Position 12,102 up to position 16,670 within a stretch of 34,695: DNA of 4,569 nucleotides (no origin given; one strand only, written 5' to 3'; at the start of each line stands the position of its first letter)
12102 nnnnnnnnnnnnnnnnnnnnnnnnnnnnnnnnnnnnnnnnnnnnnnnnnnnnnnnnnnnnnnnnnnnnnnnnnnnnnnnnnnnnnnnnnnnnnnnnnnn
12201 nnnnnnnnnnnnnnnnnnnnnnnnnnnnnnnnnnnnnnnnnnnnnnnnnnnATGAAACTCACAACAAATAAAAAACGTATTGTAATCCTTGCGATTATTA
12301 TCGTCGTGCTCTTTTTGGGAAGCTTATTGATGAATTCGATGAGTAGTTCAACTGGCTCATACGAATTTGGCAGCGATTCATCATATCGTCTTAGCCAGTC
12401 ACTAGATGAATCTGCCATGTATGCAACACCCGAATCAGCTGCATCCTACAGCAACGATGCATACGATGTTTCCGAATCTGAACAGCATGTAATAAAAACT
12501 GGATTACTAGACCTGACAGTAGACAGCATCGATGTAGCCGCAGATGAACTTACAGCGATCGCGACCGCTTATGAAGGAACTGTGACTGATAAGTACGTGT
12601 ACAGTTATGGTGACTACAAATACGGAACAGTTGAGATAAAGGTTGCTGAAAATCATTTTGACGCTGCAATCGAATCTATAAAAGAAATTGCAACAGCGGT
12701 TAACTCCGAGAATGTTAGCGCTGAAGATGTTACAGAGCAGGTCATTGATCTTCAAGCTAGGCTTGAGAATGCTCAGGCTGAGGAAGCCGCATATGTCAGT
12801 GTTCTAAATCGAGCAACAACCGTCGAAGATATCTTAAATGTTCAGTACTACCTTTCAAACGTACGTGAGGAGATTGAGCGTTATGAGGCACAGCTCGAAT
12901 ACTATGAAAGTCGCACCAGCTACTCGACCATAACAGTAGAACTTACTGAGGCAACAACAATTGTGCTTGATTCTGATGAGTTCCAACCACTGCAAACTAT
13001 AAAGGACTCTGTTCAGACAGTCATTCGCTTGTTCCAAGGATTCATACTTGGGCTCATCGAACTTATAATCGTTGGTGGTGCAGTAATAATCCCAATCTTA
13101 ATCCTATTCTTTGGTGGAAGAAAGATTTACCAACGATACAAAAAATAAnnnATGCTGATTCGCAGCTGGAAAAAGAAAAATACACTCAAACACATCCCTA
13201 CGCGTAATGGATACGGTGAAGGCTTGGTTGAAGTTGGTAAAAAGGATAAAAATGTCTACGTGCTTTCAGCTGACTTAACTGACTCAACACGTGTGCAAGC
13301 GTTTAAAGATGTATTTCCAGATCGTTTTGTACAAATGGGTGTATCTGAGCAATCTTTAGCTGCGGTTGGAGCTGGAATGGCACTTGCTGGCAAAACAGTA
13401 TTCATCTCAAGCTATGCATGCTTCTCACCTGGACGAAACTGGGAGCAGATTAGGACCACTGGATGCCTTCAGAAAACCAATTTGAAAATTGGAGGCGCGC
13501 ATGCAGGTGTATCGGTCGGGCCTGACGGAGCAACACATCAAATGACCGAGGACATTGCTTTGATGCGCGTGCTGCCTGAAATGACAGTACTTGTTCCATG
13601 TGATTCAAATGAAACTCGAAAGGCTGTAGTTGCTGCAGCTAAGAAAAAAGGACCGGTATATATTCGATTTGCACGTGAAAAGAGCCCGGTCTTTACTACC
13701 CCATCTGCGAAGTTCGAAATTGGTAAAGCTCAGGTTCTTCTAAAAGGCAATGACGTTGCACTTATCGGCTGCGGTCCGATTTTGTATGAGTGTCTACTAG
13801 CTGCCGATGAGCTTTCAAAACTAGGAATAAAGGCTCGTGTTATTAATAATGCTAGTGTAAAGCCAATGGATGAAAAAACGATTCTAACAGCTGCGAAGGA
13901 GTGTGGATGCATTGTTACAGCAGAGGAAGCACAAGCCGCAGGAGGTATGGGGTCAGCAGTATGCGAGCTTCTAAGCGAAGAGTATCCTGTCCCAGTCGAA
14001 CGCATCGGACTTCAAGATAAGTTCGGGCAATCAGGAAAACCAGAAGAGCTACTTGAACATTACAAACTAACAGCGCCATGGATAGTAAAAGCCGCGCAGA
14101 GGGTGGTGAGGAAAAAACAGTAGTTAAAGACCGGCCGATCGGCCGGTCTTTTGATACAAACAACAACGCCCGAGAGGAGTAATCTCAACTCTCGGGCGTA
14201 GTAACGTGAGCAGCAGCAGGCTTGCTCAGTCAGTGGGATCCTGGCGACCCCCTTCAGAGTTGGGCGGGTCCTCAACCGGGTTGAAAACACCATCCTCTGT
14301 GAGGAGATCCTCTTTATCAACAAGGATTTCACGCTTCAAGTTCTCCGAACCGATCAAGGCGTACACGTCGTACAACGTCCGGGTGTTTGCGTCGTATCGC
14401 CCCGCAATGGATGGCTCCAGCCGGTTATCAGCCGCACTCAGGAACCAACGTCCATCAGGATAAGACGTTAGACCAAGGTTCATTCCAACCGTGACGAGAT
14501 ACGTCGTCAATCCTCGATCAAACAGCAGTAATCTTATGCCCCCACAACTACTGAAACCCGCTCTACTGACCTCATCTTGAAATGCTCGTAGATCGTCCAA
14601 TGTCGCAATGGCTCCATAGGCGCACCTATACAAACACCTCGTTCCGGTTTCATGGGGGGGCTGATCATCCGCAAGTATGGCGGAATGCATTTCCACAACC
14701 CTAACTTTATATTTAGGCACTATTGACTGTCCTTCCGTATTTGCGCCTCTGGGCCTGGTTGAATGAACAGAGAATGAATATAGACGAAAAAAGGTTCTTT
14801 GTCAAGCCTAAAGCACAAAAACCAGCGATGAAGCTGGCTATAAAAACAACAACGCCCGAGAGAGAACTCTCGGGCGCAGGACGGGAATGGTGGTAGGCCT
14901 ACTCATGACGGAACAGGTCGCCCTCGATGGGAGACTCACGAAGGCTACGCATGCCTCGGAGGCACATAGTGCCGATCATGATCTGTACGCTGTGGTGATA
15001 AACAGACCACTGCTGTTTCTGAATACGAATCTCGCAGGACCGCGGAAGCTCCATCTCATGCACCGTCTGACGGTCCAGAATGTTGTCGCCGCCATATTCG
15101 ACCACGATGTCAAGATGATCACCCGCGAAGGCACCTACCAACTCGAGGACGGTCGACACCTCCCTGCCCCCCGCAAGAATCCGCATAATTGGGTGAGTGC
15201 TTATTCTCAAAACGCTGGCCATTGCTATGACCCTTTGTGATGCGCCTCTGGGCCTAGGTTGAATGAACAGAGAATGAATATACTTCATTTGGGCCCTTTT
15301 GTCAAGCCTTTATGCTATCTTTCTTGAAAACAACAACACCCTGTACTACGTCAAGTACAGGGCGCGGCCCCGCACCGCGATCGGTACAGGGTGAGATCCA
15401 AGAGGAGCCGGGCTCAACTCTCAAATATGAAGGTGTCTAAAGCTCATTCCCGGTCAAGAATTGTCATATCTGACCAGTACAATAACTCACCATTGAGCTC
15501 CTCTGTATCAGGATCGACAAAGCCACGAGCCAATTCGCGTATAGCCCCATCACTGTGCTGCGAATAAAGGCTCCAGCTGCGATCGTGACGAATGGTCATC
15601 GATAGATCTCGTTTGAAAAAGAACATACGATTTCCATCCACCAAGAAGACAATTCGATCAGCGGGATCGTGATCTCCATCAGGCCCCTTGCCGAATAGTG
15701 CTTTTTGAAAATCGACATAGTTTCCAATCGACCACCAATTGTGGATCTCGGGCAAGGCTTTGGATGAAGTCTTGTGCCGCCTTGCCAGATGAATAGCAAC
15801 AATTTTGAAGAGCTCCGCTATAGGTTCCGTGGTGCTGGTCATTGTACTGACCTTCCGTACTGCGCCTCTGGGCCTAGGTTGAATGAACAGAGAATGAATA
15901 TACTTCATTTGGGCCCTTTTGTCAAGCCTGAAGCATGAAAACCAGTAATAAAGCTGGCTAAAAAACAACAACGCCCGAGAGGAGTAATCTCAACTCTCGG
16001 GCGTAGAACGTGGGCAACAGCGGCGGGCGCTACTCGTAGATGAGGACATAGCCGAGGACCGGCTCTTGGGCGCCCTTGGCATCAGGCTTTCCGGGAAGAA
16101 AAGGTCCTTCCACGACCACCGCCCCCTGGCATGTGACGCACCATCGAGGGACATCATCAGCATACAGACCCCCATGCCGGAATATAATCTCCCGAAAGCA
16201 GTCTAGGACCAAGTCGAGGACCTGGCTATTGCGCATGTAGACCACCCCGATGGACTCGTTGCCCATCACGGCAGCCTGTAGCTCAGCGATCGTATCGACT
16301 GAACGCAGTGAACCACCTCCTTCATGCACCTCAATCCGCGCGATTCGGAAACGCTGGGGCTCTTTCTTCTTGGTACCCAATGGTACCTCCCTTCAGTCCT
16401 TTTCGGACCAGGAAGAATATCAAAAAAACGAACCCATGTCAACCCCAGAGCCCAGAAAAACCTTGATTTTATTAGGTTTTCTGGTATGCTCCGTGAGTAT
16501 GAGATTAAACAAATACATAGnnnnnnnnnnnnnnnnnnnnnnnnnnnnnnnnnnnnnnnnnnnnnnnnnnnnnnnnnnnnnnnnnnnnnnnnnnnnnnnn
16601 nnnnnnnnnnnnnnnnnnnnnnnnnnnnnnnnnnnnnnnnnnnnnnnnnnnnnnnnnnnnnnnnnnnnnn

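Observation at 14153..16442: Tandem array of four insulated GC-rich ORFan cassettes with conserved 5' and 3' modules and apparently unrelated payloads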

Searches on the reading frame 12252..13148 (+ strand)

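Call 15: search_protein_families(library=pfam, proteins=[window:12252-13148:+], max_evalue=0.01)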
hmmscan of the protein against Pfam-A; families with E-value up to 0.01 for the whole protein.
window:12252-13148:+ (298 aa): 1 family
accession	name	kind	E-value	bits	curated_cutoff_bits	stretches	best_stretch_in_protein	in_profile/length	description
PF14257.11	DUF4349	-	2e-46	158.4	27.7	1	78-284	1-210/213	Domain of unknown function (DUF4349)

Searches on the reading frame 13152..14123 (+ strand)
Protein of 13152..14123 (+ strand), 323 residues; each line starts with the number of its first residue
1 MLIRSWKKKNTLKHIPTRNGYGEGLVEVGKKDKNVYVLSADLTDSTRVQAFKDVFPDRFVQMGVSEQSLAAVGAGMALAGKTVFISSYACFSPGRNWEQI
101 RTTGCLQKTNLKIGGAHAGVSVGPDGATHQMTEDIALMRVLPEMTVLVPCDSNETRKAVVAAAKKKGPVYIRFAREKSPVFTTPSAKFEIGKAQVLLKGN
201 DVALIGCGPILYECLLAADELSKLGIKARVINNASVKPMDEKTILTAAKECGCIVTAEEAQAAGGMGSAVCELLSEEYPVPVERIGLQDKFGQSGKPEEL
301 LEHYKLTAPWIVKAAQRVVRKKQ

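Call 17: find_related_loci(query=window:13152-14123:+, collection=genome_contigs, flank=6000)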
Query window:13152-14123:+ (323 aa) in genome_contigs; peptide patterns used: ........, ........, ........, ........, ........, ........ (x = any residue, [..] = any of these).
599 stretches matched a pattern (row limit reached: there are more); 479 encode a relative of the query (tblastn E <= 1e-3); the best 80 are kept; 80 distinct loci.
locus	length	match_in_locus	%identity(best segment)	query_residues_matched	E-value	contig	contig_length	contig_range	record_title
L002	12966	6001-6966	76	1-322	2e-172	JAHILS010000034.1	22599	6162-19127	MAG: Patescibacteria group bacterium isolate KR13_N2.mb.36 KR13_N2.mb.36_k141_167208, whole genome shotgun sequence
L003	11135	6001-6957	81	1-319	8e-169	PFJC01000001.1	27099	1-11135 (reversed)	MAG: Candidatus Uhrbacteria bacterium CG_4_10_14_3_um_filter_41_21 CG_4_10_14_3_um_filter_scaffold_790_c, whole genome s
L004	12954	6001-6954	77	5-322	3e-167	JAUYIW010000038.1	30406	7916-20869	MAG: Candidatus Uhrbacteria bacterium isolate C24_metabat.bin.112 C24_k141_200491, whole genome shotgun sequence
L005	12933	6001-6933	78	1-311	6e-167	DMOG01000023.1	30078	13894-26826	MAG TPA_asm: Candidatus Uhrbacteria bacterium isolate UBA12070 contig_4508, whole genome shotgun sequence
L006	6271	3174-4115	76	2-315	6e-167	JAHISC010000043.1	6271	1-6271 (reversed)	MAG: Patescibacteria group bacterium isolate MM_PC_MetaG.mb.155 MM_PC_MetaG.mb.155_k141_451960, whole genome shotgun seq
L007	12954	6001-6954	76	5-322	3e-163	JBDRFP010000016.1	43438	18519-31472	MAG: bacterium isolate MEGAHIT-group-1.379 k141_13536448, whole genome shotgun sequence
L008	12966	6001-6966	74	2-323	9e-161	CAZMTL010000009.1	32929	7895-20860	MAG TPA_asm: uncultured Gammaproteobacteria bacterium isolate SRP329715_co2_384 genome assembly, contig: NODE_2818_lengt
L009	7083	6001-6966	73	2-322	1e-160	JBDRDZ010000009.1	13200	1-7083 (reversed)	MAG: Patescibacteria group bacterium isolate MEGAHIT-group-1.29 k141_9764750, whole genome shotgun sequence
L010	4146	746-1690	76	5-319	4e-165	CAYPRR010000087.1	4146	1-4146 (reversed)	MAG TPA_asm: uncultured Gammaproteobacteria bacterium isolate SRP062349_co5_16 genome assembly, contig: NODE_18466_lengt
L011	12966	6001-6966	74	2-323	2e-158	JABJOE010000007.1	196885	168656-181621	MAG: Candidatus Uhrbacteria bacterium isolate SI075_bin35 k141_2794476, whole genome shotgun sequence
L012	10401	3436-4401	73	2-323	7e-155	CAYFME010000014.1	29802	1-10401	MAG TPA_asm: uncultured Gammaproteobacteria bacterium isolate ERP019367_co1_56 genome assembly, contig: NODE_1473_length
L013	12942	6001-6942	74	10-323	1e-153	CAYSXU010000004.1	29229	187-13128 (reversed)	MAG TPA_asm: uncultured Gammaproteobacteria bacterium isolate SRP062349_co5_332 genome assembly, contig: NODE_410_length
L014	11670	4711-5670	70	2-322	8e-153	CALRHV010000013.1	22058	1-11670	MAG: Candidatus Uhrbacteria bacterium isolate TrH-25oct19-208 genome assembly, contig: TrH-25oct19-C4431, whole genome s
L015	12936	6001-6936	70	11-322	2e-151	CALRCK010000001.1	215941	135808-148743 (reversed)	MAG: Candidatus Uhrbacteria bacterium isolate Ike-50m-33 genome assembly, contig: Ike-50-c14, whole genome shotgun seque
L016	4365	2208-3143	70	11-322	2e-154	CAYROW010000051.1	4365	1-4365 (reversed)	MAG TPA_asm: uncultured Gammaproteobacteria bacterium isolate SRP192515_co2_1 genome assembly, contig: NODE_18936_length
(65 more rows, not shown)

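Call 31: find_encoding_contigs(protein=window:13152-14123:+, flank=10000, max_places=10)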
Protein window:13152-14123:+ (323 aa): 2 contigs read that carry it; 2 places shown.
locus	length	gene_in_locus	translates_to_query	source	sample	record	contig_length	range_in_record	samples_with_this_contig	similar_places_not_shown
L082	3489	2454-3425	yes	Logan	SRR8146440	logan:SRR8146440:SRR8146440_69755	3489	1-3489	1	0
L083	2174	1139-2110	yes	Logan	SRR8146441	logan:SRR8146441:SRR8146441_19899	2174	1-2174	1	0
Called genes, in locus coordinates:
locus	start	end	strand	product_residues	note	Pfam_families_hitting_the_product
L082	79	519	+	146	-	PF03779:SPW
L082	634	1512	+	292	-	PF13292:DXP_synthase_N (weak), PF00456:Transketolase_N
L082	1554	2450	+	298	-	PF14257:DUF4349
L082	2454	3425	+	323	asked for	PF02779:Transket_pyr, PF02780:Transketolase_C, PF22613:Transketolase_C_1 (faint)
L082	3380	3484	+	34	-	-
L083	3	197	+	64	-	?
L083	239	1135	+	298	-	PF14257:DUF4349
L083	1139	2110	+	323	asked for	PF02779:Transket_pyr, PF02780:Transketolase_C, PF22613:Transketolase_C_1 (faint)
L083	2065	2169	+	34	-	-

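Call 92: find_related_loci(query=window:13152-14123:+, collection=metagenome_contigs, flank=5000)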
Query window:13152-14123:+ (323 aa) in metagenome_contigs; peptide patterns used: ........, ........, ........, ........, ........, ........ (x = any residue, [..] = any of these).
600 stretches matched a pattern (row limit reached: there are more); 360 encode a relative of the query (tblastn E <= 1e-3); the best 80 are kept; 80 distinct loci.
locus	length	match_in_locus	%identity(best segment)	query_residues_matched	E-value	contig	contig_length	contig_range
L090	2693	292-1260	89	1-323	0e+0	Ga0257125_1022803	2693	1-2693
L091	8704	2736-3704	88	1-323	0e+0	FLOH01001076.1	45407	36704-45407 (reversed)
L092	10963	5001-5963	78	2-322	2e-174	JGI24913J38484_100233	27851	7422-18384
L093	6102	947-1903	81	1-319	1e-170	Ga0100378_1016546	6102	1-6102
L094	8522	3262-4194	78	1-311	9e-167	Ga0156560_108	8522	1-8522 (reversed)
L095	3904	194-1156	74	2-322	2e-168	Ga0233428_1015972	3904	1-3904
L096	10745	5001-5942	73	2-315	9e-162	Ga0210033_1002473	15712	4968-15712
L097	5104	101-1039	73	2-314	1e-160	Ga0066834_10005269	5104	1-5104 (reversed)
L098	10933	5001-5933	71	2-312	1e-156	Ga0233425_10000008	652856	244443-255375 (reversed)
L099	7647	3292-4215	76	16-323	5e-155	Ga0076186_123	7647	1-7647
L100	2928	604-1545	69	10-323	2e-161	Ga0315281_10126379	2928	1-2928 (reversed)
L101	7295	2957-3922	74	2-323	5e-150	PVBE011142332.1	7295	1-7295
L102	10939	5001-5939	70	13-322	2e-149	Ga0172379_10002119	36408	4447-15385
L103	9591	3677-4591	70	17-321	3e-145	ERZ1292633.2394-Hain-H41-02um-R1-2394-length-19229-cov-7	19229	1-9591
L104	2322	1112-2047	68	13-321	6e-154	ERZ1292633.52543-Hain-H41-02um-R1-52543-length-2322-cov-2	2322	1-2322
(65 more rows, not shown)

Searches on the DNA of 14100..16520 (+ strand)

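Call 46: search_rna_families(source=window, start=14100, end=16520, threshold=evalue, max_evalue=10)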
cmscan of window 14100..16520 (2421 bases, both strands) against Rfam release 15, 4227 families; matches with E-value up to 10: 6.
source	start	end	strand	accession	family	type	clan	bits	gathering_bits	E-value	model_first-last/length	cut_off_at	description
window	14119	14199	-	RF02064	STnc370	Gene; sRNA;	-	25.5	54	1.8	1-71/71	no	Enterobacterial sRNA STnc370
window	15966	16018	-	RF02826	Scr6925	Gene; sRNA;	-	18.7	50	3.9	1-131/131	no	Streptomyces RNA 6925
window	14847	14955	-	RF02826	Scr6925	Gene; sRNA;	-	18.3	50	4.7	1-131/131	no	Streptomyces RNA 6925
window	14158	14228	-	RF02230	sX11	Gene; sRNA;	-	18.2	70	2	1-138/138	no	Proteobacterial sRNA sX11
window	16041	16123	-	RF02213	ZFAT-AS1_3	Gene; lncRNA;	-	14.8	70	3.9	1-80/80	no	ZFAT antisense RNA 1 conserved region 3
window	14123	14205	-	RF02344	ar14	Gene; sRNA;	-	14.8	58.8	9.1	1-123/123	no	Alphaproteobacterial ar14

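Call 90: search_dna_similar(query=window:14124-16498:+, collection=phages, mode=distant, max_evalue=0.01, max_rows=5)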
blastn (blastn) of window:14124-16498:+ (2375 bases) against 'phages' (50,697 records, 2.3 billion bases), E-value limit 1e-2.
No match.

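Call 91: search_dna_similar(query=window:14124-16498:+, collection=plasmids, mode=distant, max_evalue=0.01, max_rows=5)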
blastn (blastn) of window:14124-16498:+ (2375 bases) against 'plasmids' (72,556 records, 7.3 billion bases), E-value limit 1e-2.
No match.

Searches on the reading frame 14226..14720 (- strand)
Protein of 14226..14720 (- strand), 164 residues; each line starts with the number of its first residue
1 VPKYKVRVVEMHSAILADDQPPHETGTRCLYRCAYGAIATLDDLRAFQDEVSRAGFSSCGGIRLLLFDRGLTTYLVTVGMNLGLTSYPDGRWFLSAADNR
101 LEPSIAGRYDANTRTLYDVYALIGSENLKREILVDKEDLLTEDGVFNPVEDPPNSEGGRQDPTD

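Call 10: search_protein_families(library=pfam, proteins=[window:14226-14720:-], max_evalue=1)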
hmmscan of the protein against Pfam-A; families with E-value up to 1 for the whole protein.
window:14226-14720:- (164 aa): 0 families

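Call 16: find_encoding_contigs(protein=window:14226-14720:-, flank=10000, max_places=10)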
Protein window:14226-14720:- (164 aa): 1 contig read that carries it; 1 place shown.
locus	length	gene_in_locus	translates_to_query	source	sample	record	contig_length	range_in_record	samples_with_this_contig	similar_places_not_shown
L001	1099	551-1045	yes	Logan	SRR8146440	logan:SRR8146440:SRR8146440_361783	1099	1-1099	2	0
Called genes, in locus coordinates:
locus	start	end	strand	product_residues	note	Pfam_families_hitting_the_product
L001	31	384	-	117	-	-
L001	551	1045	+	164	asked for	-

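Call 23: search_protein_families(library=phrogs, proteins=[window:14226-14720:-], max_evalue=1)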
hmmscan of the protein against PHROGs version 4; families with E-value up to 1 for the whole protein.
window:14226-14720:- (164 aa): 0 families

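Call 24: search_protein_families(library=padloc, proteins=[window:14226-14720:-], max_evalue=1)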
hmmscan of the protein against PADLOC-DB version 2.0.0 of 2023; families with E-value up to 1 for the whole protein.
window:14226-14720:- (164 aa): 0 families

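Call 25: search_protein_families(library=ncbifam, proteins=[window:14226-14720:-], max_evalue=1)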
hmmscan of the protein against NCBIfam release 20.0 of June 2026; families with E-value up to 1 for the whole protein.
window:14226-14720:- (164 aa): 0 families

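Call 36: list_cluster_members(proteins=[window:14226-14720:-, window:14899-15222:-, window:15444-15842:-, window:16030-16380:-, window:7282-7722:+, window:7859-8290:+, window:18628-19086:+, window:25159-25527:+, window:32320-33492:-])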
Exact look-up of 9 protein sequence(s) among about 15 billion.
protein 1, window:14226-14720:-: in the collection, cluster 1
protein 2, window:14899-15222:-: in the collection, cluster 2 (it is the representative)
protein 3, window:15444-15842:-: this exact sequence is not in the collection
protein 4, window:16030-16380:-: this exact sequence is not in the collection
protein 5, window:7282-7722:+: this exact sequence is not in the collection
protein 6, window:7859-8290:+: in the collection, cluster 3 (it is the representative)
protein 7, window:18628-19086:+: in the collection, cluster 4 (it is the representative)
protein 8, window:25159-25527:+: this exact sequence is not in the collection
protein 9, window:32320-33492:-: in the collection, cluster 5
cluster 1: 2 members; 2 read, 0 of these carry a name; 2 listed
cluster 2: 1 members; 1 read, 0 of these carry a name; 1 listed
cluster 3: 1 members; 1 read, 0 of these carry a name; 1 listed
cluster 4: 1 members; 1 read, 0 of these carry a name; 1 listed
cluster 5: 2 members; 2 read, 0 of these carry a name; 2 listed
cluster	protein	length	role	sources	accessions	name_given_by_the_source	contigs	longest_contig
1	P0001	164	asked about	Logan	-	-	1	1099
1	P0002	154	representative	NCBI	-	-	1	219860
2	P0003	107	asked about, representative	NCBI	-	-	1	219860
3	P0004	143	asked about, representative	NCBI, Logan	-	-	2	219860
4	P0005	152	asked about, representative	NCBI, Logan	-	-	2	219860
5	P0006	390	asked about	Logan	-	-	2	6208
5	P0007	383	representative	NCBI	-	-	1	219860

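Call 50: find_homologous_proteins(query=window:14226-14720:-, max_evalue=10)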
Query window:14226-14720:- (164 aa): 1 proteins with E <= 10 among 61 candidates.
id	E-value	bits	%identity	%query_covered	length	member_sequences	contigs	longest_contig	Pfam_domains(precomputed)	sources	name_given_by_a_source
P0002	4.3e-99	347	100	94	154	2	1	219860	-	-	-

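Call 83: predict_structure(protein=window:14226-14720:-)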
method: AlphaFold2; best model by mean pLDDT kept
length: 164 residues; sequences in the alignment: 1
mean_pLDDT: 37.3   pTM: 0.28
mean pLDDT of the five models: 37.3, 37.0, 35.4, 34.2, 33.3
residues with pLDDT >= 90: 0; 70-90: 0; 50-70: 9; < 50: 155
segments of 3 or more residues with pLDDT < 50: 1-44, 50-155
pLDDT, mean of each block of 10 residues (from residue 1): 27 27 33 33 50 42 38 36 39 40 43 42 32 30 34 45 50
secondary structure, 60 per line:
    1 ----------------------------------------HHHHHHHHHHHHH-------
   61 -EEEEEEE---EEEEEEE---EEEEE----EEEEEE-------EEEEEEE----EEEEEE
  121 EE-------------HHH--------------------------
elements in order: H41-53 E62-68 E72-78 E82-86 E91-96 E104-110 E115-122

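Call 107: search_solved_structures(query=window:14226-14720:-, max_evalue=1)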
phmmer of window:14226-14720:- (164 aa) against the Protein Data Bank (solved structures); distinct sequences matched with E-value up to 1: 0.
